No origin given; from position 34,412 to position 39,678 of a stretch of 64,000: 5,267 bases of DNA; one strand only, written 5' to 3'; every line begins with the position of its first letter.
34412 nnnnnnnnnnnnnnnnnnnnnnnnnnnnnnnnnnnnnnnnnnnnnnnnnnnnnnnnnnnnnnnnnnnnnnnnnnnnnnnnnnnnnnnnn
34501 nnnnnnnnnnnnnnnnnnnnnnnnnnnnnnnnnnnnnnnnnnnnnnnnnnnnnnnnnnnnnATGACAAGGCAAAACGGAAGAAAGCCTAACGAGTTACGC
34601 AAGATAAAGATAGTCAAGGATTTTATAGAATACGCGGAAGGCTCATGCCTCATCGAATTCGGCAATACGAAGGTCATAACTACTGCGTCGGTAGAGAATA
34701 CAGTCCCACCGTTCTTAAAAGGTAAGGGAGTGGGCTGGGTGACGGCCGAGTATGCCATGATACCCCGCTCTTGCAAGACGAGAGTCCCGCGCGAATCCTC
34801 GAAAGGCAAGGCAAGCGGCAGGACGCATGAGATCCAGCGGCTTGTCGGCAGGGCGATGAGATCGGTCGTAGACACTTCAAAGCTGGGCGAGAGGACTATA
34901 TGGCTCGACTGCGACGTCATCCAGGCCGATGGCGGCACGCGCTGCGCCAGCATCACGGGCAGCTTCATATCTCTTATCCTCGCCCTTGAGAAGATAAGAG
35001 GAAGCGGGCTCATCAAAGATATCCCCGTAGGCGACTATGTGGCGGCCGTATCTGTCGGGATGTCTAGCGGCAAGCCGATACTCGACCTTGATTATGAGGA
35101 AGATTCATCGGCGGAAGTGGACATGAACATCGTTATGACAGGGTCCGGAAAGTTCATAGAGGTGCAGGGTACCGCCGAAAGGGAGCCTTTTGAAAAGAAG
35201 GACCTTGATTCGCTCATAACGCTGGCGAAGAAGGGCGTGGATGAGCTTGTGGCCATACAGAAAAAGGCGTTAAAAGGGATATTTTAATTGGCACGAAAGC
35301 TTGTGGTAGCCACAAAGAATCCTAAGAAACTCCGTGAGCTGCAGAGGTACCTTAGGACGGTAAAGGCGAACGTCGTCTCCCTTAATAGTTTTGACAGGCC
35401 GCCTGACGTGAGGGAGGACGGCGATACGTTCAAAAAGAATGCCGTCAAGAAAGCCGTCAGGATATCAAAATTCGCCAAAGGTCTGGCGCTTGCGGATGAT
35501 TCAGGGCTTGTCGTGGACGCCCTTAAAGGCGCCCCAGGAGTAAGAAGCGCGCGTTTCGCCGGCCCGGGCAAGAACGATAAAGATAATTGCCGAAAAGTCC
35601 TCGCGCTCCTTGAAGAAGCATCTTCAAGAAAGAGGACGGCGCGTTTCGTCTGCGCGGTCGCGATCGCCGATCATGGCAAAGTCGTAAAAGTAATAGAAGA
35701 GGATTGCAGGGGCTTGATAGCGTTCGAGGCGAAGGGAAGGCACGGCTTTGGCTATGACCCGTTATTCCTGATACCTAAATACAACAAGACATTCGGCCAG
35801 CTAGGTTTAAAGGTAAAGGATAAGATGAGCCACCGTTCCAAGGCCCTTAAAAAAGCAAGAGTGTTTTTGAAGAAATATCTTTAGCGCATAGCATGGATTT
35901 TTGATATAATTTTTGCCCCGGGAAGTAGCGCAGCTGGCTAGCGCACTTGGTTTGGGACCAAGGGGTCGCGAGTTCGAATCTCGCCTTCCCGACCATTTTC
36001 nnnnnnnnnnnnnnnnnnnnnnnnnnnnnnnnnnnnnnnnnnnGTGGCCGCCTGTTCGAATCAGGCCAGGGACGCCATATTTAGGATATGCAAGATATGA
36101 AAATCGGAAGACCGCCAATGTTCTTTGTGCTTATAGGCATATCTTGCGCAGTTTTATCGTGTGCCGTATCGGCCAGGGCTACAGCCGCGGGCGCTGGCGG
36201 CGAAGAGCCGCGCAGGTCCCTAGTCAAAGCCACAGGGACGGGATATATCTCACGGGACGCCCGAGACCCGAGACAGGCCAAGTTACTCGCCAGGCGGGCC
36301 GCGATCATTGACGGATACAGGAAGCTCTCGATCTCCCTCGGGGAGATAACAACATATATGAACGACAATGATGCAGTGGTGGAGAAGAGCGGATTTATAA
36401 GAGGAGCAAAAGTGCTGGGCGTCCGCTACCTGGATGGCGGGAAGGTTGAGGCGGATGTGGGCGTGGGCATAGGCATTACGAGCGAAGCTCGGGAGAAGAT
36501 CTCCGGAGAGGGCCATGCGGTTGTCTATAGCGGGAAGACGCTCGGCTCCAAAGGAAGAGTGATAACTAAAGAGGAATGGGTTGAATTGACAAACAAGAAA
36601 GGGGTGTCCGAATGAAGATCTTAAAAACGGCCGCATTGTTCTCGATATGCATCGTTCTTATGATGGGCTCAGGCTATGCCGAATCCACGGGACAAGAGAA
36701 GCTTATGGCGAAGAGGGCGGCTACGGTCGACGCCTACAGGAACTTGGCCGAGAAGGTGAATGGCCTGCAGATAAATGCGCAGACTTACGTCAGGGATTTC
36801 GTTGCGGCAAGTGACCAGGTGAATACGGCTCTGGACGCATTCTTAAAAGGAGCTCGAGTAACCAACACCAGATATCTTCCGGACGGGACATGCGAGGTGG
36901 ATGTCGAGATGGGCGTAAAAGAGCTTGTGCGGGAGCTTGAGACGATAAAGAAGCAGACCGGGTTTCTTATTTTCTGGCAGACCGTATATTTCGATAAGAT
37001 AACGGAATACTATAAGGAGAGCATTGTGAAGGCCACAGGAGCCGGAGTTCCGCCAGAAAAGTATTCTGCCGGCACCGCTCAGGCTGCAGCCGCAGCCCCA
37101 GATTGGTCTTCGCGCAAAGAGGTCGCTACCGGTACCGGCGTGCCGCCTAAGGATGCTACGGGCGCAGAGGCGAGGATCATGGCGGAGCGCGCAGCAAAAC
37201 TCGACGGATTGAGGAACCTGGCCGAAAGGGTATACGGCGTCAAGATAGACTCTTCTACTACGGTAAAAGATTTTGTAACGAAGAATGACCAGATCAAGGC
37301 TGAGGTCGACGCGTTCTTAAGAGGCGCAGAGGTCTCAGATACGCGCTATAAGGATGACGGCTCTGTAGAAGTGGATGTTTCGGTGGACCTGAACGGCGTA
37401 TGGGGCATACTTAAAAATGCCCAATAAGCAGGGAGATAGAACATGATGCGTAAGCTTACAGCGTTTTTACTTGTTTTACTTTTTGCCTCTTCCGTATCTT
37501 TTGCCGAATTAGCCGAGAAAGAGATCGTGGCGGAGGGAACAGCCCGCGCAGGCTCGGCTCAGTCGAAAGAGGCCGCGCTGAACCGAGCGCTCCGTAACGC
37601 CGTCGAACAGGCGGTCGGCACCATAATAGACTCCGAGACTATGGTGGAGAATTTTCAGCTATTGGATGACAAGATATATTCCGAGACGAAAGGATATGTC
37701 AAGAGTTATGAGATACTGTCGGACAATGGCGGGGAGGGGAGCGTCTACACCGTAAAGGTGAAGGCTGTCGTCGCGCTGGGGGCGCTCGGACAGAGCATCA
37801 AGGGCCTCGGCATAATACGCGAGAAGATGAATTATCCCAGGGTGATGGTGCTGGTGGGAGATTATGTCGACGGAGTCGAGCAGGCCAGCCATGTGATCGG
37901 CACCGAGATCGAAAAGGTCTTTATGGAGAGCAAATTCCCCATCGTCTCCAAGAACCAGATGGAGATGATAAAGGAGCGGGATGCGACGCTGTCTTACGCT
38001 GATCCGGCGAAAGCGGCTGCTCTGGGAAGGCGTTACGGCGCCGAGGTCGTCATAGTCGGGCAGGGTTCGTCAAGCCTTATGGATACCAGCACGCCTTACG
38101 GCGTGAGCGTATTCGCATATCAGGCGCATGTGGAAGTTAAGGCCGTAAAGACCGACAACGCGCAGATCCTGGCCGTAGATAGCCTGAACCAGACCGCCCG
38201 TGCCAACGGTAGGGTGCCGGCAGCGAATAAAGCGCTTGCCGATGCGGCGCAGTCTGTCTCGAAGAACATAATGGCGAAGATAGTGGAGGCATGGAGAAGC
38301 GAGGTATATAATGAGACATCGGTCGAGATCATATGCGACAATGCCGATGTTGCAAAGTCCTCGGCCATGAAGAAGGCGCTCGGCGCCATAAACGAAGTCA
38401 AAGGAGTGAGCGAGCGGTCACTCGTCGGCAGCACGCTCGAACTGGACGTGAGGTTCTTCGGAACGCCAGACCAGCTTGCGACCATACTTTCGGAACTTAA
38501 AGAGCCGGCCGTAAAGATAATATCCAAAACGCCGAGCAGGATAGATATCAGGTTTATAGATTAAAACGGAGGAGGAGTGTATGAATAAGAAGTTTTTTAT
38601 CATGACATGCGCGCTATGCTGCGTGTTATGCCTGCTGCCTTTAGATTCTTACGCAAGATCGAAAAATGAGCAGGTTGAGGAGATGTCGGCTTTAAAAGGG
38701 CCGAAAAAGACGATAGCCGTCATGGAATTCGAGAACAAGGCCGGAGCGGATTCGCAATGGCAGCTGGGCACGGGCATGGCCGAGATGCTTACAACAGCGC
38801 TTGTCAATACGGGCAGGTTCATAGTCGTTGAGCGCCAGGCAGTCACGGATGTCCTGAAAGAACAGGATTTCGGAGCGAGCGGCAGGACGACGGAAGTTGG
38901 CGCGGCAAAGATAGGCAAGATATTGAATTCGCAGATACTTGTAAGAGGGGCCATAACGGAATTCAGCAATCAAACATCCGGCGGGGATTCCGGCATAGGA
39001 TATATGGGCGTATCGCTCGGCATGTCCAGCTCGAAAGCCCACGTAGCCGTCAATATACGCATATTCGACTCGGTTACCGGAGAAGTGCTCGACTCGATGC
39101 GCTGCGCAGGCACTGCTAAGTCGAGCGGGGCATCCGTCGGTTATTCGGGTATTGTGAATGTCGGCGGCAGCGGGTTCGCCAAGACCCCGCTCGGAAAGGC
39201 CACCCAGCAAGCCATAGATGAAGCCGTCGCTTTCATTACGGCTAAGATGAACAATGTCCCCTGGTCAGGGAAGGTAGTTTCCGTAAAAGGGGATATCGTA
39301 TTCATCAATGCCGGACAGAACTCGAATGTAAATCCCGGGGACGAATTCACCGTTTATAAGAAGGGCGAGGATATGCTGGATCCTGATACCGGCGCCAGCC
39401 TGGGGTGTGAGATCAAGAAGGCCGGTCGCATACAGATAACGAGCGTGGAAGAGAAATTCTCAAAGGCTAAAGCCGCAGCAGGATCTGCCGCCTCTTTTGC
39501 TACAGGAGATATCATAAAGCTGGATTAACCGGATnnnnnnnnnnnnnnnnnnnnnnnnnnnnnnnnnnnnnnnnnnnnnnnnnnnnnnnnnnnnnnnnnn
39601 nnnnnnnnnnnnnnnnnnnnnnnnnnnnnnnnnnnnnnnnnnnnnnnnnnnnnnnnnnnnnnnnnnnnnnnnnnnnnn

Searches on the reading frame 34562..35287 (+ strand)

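Call 57: search_protein_families(library=pfam, proteins=[window:34562-35287:+], max_evalue=0.0001)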
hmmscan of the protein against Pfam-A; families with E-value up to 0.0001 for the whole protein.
window:34562-35287:+ (241 aa): 2 families
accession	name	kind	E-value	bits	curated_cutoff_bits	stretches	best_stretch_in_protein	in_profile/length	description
PF01138.27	RNase_PH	-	1.1e-24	87.8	25.5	1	11-141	1-127/130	3' exoribonuclease family, domain 1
PF03725.20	RNase_PH_C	-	1.2e-13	51.2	20.8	1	158-225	1-67/67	3' exoribonuclease family, domain 2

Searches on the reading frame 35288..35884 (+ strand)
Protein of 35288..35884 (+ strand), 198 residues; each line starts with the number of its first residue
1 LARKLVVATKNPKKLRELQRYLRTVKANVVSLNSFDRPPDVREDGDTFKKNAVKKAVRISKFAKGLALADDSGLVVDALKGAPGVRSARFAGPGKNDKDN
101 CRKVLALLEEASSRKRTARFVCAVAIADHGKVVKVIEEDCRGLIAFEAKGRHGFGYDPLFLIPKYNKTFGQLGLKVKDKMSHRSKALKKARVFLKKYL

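Call 57: search_protein_families(library=pfam, proteins=[window:35288-35884:+], max_evalue=0.0001)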
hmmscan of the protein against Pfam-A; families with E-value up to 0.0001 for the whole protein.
window:35288-35884:+ (198 aa): 1 family
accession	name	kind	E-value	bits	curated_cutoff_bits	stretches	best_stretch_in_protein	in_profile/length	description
PF01725.21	Ham1p_like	-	4.2e-61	206.5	22.5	1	5-191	1-184/186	Ham1 family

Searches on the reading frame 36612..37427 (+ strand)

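Call 58: search_protein_families(library=pfam, proteins=[window:36612-37427:+], max_evalue=0.0001)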
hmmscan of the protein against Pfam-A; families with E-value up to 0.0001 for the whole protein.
window:36612-37427:+ (271 aa): 1 family
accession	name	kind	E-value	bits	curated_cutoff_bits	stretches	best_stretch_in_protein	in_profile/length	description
PF02169.21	LPP20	-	1.5e-18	67.4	25.9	2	187-259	24-97/97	LPP20 lipoprotein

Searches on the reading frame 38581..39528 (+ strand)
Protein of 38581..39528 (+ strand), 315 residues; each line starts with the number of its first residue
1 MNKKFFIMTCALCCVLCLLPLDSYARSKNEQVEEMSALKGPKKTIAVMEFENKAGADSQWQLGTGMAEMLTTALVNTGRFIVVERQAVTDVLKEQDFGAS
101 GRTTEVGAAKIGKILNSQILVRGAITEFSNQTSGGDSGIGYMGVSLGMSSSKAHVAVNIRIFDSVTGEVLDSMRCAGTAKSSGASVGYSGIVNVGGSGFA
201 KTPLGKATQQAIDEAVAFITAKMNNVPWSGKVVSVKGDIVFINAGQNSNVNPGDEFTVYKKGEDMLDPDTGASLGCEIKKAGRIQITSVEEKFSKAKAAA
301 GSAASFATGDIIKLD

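Call 58: search_protein_families(library=pfam, proteins=[window:38581-39528:+], max_evalue=0.0001)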
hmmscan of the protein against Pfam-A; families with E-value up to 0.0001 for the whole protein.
window:38581-39528:+ (315 aa): 3 families
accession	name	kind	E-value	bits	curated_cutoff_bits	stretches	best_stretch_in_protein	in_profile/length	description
PF03783.19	CsgG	-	6.8e-43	146.9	20.8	1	38-230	5-208/210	Curli production assembly/transport component CsgG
PF16539.10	FlgT_M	-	3.4e-05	24.5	31.2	1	59-172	30-139/158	Flagellar assembly protein T, middle domain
PF16538.11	FlgT_C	-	4.1e-05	24.4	27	1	240-302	4-65/77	Flagellar assembly protein T, C-terminal domain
